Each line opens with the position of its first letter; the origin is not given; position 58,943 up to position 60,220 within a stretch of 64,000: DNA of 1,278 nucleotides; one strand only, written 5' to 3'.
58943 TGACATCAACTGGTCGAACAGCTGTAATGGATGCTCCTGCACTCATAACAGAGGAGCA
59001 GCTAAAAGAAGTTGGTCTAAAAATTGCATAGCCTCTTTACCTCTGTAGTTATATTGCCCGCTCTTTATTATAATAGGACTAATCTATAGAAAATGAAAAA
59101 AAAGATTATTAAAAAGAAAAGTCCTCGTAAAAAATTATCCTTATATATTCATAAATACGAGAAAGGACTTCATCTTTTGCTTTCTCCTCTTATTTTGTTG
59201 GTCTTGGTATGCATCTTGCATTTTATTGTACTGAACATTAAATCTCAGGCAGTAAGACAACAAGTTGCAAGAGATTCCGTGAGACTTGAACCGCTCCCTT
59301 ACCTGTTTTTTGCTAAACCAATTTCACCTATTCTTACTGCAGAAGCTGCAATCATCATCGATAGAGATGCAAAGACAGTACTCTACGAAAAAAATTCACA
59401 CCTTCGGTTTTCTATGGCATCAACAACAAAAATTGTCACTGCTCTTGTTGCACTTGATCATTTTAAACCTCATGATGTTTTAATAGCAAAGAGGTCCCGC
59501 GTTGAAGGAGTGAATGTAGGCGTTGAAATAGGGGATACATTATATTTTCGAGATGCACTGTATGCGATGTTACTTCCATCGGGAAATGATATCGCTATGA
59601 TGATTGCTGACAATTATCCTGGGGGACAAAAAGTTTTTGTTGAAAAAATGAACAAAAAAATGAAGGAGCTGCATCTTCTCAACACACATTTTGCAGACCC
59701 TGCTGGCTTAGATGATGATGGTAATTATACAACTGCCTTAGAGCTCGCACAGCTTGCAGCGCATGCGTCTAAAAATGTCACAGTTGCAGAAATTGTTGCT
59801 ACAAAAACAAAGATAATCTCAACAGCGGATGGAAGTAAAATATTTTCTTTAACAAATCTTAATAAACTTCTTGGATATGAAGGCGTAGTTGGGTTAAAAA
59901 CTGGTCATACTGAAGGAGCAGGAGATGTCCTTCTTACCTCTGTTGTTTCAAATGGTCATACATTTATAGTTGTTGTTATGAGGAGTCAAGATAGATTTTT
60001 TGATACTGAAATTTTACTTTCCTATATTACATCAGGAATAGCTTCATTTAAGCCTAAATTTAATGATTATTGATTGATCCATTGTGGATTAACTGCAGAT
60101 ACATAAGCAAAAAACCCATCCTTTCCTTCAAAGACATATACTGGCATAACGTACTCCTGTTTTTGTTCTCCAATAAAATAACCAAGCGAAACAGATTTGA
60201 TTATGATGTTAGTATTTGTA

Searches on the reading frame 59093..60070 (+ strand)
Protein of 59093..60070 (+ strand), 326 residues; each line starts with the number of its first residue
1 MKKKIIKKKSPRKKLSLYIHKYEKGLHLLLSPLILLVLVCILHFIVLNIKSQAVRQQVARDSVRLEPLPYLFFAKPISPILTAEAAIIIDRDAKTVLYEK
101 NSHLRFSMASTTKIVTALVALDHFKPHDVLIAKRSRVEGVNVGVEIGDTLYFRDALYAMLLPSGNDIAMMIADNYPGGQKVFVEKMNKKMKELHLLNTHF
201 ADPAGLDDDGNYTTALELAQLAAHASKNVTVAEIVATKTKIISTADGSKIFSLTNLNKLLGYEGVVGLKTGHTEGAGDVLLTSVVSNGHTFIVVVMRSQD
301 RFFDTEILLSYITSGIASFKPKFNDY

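Call 70: search_protein_families(library=pfam, proteins=[window:59093-60070:+], max_evalue=0.01)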
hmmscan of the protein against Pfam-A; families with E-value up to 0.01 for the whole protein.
window:59093-60070:+ (326 aa): 3 families
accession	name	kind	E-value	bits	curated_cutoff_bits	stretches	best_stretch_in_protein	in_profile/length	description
PF00768.25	Peptidase_S11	-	9.1e-48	163.2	27.6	1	79-298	8-237/239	D-alanyl-D-alanine carboxypeptidase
PF02113.21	Peptidase_S13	-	0.0003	20.1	22.8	1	82-125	16-60/444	D-Ala-D-Ala carboxypeptidase 3 (S13) family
PF13354.11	Beta-lactamase2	-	0.0073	16.1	22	0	98-295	13-212/214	Beta-lactamase enzyme family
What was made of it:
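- Wall context: a Peptidase_S11 D,D-carboxypeptidase is encoded in the same window (call 70).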
